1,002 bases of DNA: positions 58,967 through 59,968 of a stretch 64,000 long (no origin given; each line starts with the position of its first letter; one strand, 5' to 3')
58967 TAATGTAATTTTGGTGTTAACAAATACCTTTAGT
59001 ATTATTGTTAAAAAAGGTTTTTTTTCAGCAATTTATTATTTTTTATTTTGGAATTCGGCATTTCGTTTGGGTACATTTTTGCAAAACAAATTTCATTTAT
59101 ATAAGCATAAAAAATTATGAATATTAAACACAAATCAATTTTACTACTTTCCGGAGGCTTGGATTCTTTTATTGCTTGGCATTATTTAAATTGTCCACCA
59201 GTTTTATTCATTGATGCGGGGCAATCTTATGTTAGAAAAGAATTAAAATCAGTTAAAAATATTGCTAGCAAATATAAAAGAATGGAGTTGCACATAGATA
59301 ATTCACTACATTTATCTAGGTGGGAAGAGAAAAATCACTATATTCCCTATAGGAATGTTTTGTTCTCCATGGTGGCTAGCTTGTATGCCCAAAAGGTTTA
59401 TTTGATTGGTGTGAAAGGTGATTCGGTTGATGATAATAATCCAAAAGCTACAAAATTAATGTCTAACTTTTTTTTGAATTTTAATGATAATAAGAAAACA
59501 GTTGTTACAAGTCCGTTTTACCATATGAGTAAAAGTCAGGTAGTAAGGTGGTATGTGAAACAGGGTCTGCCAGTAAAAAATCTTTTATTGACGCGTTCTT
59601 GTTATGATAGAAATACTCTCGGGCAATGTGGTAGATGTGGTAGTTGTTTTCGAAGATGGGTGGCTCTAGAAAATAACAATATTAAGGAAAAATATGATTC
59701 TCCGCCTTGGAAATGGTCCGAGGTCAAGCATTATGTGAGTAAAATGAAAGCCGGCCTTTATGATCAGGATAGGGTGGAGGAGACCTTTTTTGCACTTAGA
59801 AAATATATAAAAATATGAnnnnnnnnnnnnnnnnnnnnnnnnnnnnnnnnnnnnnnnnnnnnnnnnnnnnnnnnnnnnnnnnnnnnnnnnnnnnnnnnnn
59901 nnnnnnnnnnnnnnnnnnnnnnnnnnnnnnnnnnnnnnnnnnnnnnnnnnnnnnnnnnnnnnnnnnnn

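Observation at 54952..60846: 7-deazaguanine genes (QueC-like, divergent QueF-like, YhhQ transporter) clustered with NodU-type carbamoyltransferase, LmbE-type deacetylase, GT2 and Erm/KsgA-like methyltransferase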

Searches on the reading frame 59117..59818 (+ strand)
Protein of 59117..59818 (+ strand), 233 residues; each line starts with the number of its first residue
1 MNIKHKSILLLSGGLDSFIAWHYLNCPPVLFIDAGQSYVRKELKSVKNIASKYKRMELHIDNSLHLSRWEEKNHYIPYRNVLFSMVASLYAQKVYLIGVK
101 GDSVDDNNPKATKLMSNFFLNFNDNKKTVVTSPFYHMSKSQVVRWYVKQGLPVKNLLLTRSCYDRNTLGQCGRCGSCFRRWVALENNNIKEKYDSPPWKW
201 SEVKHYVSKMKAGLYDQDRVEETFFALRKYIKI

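Call 3: search_protein_families(library=pfam, proteins=[window:59117-59818:+], max_evalue=0.01)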
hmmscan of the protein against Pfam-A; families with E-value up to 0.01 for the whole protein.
window:59117-59818:+ (233 aa): 1 family
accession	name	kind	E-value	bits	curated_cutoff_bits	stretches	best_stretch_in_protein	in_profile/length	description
PF06508.19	QueC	-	2.5e-17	63.5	22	1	66-187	83-209/210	Queuosine biosynthesis protein QueC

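Call 4: search_protein_families(library=ncbifam, proteins=[window:59117-59818:+], max_evalue=0.01)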
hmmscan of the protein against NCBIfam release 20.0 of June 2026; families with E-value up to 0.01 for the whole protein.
window:59117-59818:+ (233 aa): 2 families
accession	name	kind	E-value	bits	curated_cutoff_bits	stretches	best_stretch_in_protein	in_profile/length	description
TIGR00364.1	TIGR00364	equivalog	5e-12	45.8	150.3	1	71-180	87-201/201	7-cyano-7-deazaguanine synthase QueC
NF041925.1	QatC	equivalog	0.00016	20.7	280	0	4-24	100-121/398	Qat anti-phage system QueC-like protein QatC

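Call 8: find_homologous_proteins(query=window:59117-59818:+, max_evalue=0.00001)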
Query window:59117-59818:+ (233 aa): 46 proteins with E <= 0.00001 among 148 candidates.
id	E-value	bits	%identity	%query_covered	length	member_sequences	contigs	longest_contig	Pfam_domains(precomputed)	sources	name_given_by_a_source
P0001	3.0e-157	539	100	100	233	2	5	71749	PF06508.20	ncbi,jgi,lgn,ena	-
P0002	1.4e-117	410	73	100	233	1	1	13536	PF06508.20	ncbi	-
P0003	5.0e-117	408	73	100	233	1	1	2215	PF06508.20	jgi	-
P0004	1.6e-116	406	73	100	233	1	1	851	PF06508.20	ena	-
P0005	5.1e-116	404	72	100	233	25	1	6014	PF06508.20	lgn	-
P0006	4.7e-115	401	72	100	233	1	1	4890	PF06508.20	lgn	-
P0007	2.4e-113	396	73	100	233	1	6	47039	PF06508.20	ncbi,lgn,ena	-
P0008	4.3e-110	385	70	100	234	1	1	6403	PF06508.20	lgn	-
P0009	5.3e-109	381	70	100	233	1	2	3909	PF06508.20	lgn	-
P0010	7.4e-108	378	69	100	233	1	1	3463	PF06508.20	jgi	jgi:7-cyano-7-deazaguanine synthase in queuosine biosynthesis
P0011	2.1e-107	376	68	99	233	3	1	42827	PF06508.20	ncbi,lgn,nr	ncbi:MAG: 7-cyano-7-deazaguanine synthase [bacterium]|nr:7-cyano-7-deazaguanine synthase [bacterium]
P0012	1.1e-105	371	67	100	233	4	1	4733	PF06508.20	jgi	jgi:7-cyano-7-deazaguanine synthase in queuosine biosynthesis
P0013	1.6e-105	370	67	100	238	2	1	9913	PF06508.20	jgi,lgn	-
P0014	5.6e-105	368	66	99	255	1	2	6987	PF06508.20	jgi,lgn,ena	-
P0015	5.9e-104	365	66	99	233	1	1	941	PF06508.20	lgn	-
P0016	2.7e-103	363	67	100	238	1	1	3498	PF06508.20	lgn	-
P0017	4.3e-103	362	66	99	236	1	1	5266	PF06508.20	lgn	-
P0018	1.2e-102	361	67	100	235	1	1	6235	PF06508.20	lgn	-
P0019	6.0e-100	352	67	98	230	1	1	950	PF06508.20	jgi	jgi:7-cyano-7-deazaguanine synthase in queuosine biosynthesis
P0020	1.4e-99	351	68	98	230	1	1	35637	PF06508.20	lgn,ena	-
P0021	2.9e-97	343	67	99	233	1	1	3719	PF06508.20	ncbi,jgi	jgi:7-cyano-7-deazaguanine synthase in queuosine biosynthesis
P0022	1.4e-96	341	64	99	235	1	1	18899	PF06508.20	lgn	-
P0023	2.3e-95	337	64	100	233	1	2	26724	PF06508.20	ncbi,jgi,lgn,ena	ncbi:MAG: 7-cyano-7-deazaguanine synthase [Patescibacteria group bacterium]|jgi:7-cyano-7-deazaguani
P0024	9.4e-94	332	61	99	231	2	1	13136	PF06508.20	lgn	-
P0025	1.4e-93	331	64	95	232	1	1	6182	PF06508.20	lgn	-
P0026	2.3e-93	330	61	99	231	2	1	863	PF06508.20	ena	-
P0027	3.2e-93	330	62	98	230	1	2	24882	PF06508.20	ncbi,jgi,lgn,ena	ncbi:MAG: 7-cyano-7-deazaguanine synthase [Patescibacteria group bacterium]|jgi:7-cyano-7-deazaguani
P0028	1.3e-92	328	60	99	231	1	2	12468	PF06508.20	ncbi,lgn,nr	ncbi:MAG: 7-cyano-7-deazaguanine synthase [Patescibacteria group bacterium]|nr:7-cyano-7-deazaguanin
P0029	4.0e-91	323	59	98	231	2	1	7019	PF06508.20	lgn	-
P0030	1.2e-79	285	65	79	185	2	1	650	PF06508.20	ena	-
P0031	2.7e-56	209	69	60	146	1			PF06508.20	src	-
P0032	9.3e-51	191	46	97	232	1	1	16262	PF06508.20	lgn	-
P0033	1.5e-45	174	38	98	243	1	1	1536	PF06508.20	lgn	-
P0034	6.7e-44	168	35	91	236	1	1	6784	PF06508.20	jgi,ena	-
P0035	4.5e-43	166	41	95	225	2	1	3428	PF06508.20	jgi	-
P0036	1.1e-39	155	40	98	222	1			PF06508.20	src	-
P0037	3.7e-36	143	36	95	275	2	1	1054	PF06508.20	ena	-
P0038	3.0e-35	140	37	96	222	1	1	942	PF06508.20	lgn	-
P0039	1.1e-31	128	37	87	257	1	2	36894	PF06508.20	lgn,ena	-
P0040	9.3e-29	119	38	86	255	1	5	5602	PF06508.20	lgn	-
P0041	1.2e-28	118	37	84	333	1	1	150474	PF06508.20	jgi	jgi:7-cyano-7-deazaguanine synthase in queuosine biosynthesis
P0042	3.1e-27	114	37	84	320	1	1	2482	PF06508.20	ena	-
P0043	1.1e-24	105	37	80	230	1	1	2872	PF06508.20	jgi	-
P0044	1.3e-24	105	38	83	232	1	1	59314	PF06508.20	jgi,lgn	jgi:7-cyano-7-deazaguanine synthase in queuosine biosynthesis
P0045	6.4e-24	103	35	84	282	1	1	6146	PF06508.20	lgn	-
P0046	3.1e-17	81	32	80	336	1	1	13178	PF06508.20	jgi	jgi:7-cyano-7-deazaguanine synthase in queuosine biosynthesis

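Call 9: find_encoding_contigs(protein=window:59117-59818:+, flank=10000, max_places=5)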
Protein window:59117-59818:+ (233 aa): 8 contigs read that carry it; 5 places shown.
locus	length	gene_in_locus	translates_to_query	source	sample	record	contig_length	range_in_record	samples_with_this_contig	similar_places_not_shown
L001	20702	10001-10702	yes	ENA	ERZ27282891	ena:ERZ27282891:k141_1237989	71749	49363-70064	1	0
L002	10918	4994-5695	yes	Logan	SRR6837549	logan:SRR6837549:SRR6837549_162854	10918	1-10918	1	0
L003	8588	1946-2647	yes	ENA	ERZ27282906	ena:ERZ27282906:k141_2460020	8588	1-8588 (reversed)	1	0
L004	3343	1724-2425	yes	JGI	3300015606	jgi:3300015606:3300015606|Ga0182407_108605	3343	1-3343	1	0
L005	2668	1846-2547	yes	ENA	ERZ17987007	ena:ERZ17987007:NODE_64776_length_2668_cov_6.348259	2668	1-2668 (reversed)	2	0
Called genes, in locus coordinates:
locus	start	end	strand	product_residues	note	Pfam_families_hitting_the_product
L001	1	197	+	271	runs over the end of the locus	PF00561:Abhydrolase_1, PF12146:Hydrolase_4, PF12697:Abhydrolase_6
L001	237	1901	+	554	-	PF00133:tRNA-synt_1, PF01406:tRNA-synt_1e (faint), PF09334:tRNA-synt_1g, PF19303:Anticodon_3, PF08264:Anticodon_1 (weak)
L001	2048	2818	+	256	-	PF13489:Methyltransf_23, PF01209:Ubie_methyltran (weak), PF13847:Methyltransf_31, PF08241:Methyltransf_11, PF08242:Methyltransf_12, PF13649:Methyltransf_25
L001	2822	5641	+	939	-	PF16927:HisKA_7TM, PF13185:GAF_2 (faint), PF00512:HisKA, PF02518:HATPase_c, PF13589:HATPase_c_3 (weak)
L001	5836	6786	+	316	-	PF00398:RrnaAD, PF13649:Methyltransf_25 (faint)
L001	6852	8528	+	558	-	PF02543:Carbam_trans_N, PF16861:Carbam_trans_C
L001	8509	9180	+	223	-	PF02585:PIG-L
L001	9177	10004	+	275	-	PF00535:Glycos_transf_2, PF13641:Glyco_tranf_2_3 (weak)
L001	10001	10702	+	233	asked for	PF06508:QueC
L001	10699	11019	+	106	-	-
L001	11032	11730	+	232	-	PF02592:Vut_1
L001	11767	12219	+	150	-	PF00293:NUDIX, PF14815:NUDIX_4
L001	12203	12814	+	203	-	PF13485:Peptidase_MA_2 (faint)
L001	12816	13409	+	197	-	PF01725:Ham1p_like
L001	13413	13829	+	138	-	PF00293:NUDIX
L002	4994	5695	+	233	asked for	PF06508:QueC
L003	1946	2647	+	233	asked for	PF06508:QueC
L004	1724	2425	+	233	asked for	PF06508:QueC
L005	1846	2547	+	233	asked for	PF06508:QueC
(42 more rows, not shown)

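Call 10: find_encoding_contigs(protein=P0007, flank=10000, max_places=1)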
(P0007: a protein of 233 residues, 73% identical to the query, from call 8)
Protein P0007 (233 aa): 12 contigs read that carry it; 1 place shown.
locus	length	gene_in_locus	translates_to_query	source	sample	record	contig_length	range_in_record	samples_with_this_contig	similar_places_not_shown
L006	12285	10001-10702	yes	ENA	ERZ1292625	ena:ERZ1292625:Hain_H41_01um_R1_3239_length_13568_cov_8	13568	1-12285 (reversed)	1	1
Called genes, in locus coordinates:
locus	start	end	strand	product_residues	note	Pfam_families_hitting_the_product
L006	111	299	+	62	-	-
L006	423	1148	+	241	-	-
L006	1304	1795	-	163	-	-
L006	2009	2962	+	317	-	PF02601:Exonuc_VII_L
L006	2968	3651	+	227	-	-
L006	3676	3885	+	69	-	PF02609:Exonuc_VII_S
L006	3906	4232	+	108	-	PF01329:Pterin_4a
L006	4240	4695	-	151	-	PF01812:5-FTHF_cyc-lig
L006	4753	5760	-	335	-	PF07478:Dala_Dala_lig_C, PF08443:RimK (weak)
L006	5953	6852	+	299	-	PF00398:RrnaAD, PF05175:MTS (weak), PF13649:Methyltransf_25 (weak)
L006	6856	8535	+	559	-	PF02543:Carbam_trans_N, PF16861:Carbam_trans_C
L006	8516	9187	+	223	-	PF02585:PIG-L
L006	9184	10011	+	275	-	PF00535:Glycos_transf_2, PF13641:Glyco_tranf_2_3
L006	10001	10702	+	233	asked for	PF06508:QueC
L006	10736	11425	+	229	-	PF02592:Vut_1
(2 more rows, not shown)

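Call 11: find_encoding_contigs(protein=P0011, flank=10000, max_places=1)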
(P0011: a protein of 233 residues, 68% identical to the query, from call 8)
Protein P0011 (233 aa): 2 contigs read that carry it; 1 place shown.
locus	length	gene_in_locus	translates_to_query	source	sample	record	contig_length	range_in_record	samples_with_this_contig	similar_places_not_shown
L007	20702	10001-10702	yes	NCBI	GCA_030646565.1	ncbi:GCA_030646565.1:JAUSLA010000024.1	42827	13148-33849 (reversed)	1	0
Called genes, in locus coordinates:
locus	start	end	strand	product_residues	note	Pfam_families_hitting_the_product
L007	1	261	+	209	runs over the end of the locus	PF00702:Hydrolase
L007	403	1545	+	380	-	PF01546:Peptidase_M20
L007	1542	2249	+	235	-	PF00294:PfkB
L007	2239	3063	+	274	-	PF03437:BtpA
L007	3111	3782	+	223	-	PF00702:Hydrolase, PF12710:HAD (weak), PF13419:HAD_2, PF13242:Hydrolase_like (weak)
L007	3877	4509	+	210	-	-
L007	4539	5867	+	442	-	PF18306:LDcluster4, PF20408:Abhydrolase_11 (faint), PF00561:Abhydrolase_1, PF12146:Hydrolase_4, PF00326:Peptidase_S9 (weak)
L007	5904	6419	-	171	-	PF08123:DOT1 (weak), PF13847:Methyltransf_31 (weak)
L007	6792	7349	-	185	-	-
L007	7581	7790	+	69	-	-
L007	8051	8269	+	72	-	PF21748:UPF0150 (weak), PF24113:DUF7387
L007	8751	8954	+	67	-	-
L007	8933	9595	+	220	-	PF08843:AbiEii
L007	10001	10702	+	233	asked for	PF06508:QueC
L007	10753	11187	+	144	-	PF13527:Acetyltransf_9 (faint), PF00583:Acetyltransf_1, PF13302:Acetyltransf_3 (weak), PF13673:Acetyltransf_10, PF13508:Acetyltransf_7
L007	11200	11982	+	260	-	PF02649:GCHY-1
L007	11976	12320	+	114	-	PF01242:PTPS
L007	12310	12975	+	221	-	PF13353:Fer4_12 (weak), PF04055:Radical_SAM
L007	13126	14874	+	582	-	PF02543:Carbam_trans_N, PF16861:Carbam_trans_C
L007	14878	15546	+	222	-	PF02585:PIG-L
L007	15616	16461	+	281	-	PF00535:Glycos_transf_2, PF13641:Glyco_tranf_2_3 (faint)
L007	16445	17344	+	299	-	PF00398:RrnaAD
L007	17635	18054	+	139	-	PF00293:NUDIX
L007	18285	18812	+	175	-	PF00293:NUDIX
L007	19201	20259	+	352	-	PF04055:Radical_SAM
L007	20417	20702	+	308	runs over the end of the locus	PF13673:Acetyltransf_10 (faint), PF00583:Acetyltransf_1, PF13508:Acetyltransf_7 (weak)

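Call 12: find_encoding_contigs(protein=P0027, flank=10000, max_places=1)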
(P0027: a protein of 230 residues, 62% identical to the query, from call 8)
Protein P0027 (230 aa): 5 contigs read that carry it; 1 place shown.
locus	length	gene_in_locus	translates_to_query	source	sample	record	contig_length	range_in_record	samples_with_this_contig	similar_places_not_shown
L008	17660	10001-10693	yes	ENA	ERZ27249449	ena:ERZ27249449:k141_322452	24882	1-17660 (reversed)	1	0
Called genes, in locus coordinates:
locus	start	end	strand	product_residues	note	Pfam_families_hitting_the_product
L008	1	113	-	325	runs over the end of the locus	-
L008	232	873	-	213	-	PF01712:dNK (faint), PF13521:AAA_28 (weak), PF13671:AAA_33 (weak), PF02223:Thymidylate_kin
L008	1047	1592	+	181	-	PF20803:PaaX_M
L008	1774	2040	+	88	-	-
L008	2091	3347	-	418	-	PF00270:DEAD, PF04851:ResIII, PF00271:Helicase_C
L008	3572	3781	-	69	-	PF04070:DUF378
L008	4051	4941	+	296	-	PF00398:RrnaAD, PF13649:Methyltransf_25 (faint)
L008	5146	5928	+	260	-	PF02649:GCHY-1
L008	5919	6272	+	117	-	PF01242:PTPS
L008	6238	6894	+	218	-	PF13353:Fer4_12 (weak), PF04055:Radical_SAM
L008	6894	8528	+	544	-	PF02543:Carbam_trans_N, PF00814:TsaD, PF16861:Carbam_trans_C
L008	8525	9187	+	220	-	PF02585:PIG-L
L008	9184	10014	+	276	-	PF00535:Glycos_transf_2, PF13641:Glyco_tranf_2_3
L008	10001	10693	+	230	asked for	PF06508:QueC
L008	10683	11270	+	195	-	-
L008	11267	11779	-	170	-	PF06414:Zeta_toxin (weak), PF13671:AAA_33, PF13207:AAA_17 (weak), PF13238:AAA_18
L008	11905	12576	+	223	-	-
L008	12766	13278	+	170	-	-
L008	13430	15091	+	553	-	PF00133:tRNA-synt_1, PF01406:tRNA-synt_1e (faint), PF09334:tRNA-synt_1g, PF19303:Anticodon_3, PF08264:Anticodon_1 (weak)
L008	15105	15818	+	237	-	PF01520:Amidase_3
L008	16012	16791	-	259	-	PF12705:PDDEXK_1, PF01930:Cas_Cas4 (weak)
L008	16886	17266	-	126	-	-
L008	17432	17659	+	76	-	?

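Call 13: find_encoding_contigs(protein=P0032, flank=10000, max_places=1)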
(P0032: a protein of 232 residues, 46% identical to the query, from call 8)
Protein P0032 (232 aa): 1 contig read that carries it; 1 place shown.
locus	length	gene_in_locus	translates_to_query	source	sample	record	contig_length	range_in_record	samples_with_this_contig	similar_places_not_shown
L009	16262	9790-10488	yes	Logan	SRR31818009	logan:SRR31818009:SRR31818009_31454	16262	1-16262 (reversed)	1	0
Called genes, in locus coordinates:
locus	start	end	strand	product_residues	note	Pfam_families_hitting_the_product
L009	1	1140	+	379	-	?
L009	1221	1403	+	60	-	-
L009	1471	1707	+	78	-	-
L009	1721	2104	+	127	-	-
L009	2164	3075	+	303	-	PF12705:PDDEXK_1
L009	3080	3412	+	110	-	-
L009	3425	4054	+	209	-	-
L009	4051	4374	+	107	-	-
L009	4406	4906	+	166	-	PF24608:PDDEXK_15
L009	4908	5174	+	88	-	PF04232:SpoVS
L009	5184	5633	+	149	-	PF01242:PTPS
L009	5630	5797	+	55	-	-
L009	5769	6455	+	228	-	PF04055:Radical_SAM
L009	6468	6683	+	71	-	-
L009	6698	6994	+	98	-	-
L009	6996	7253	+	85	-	-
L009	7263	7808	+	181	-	PF01227:GTP_cyclohydroI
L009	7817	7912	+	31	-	-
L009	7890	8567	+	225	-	PF13578:Methyltransf_24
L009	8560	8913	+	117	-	-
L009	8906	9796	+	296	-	PF04055:Radical_SAM, PF13353:Fer4_12 (faint)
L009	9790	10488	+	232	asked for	PF06508:QueC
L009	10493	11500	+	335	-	-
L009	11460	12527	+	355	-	PF04464:Glyphos_transf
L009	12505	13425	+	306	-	-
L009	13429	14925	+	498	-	-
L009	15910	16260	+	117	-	?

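Call 18: find_related_loci(query=A1, collection=genome_contigs, flank=10000)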
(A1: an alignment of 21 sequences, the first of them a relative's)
Query A1 (233 aa) in genome_contigs; peptide patterns used: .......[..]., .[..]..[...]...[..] (x = any residue, [..] = any of these).
16 stretches matched a pattern; 3 encode a relative of the query (tblastn E <= 1e-3); 3 distinct loci.
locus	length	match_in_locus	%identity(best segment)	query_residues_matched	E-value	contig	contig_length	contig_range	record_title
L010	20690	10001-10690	68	4-233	1e-112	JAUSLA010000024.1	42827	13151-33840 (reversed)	MAG: bacterium isolate E14_metabat.bin.93 E14_k141_291403, whole genome shotgun sequence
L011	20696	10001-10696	64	1-233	5e-101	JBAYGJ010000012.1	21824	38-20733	MAG: Patescibacteria group bacterium isolate SO_2016_GW1_122 scaffold04147_OW334_2016, whole genome shotgun sequence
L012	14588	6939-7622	62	4-232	1e-99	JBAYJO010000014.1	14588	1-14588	MAG: Patescibacteria group bacterium isolate SO_2016_GW1_58 scaffold07178_OW334_2016, whole genome shotgun sequence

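Call 19: find_related_loci(query=A1, collection=metagenome_contigs, flank=10000)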
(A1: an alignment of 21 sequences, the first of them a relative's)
Query A1 (233 aa) in metagenome_contigs; peptide patterns used: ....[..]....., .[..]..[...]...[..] (x = any residue, [..] = any of these).
485 stretches matched a pattern; 123 encode a relative of the query (tblastn E <= 1e-3); the best 80 are kept; 80 distinct loci.
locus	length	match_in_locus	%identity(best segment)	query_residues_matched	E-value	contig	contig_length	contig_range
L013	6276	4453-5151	73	1-233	1e-123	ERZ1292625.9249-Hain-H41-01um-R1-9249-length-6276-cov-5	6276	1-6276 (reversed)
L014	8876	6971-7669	73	1-233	1e-122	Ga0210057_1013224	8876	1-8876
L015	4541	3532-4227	72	1-233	2e-120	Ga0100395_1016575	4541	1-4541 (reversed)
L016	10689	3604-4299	72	1-233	1e-119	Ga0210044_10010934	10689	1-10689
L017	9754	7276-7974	73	1-233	1e-117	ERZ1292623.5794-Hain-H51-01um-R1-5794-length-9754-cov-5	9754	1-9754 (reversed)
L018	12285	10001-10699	73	1-233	1e-117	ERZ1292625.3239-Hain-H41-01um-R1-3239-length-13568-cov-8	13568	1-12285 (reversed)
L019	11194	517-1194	67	1-226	3e-109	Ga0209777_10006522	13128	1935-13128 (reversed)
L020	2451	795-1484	66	4-233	7e-114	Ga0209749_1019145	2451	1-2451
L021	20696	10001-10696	64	1-233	6e-100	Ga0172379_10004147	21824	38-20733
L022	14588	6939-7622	62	4-232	1e-98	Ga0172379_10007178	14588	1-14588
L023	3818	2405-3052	45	8-229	3e-57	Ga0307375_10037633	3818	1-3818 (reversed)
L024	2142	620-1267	45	8-229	4e-57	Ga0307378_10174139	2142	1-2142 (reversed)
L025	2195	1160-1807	45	8-229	2e-56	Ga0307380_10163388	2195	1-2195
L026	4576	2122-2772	43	8-228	2e-55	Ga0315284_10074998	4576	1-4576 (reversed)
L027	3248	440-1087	45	8-229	3e-55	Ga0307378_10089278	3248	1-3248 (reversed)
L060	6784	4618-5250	35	18-229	3e-44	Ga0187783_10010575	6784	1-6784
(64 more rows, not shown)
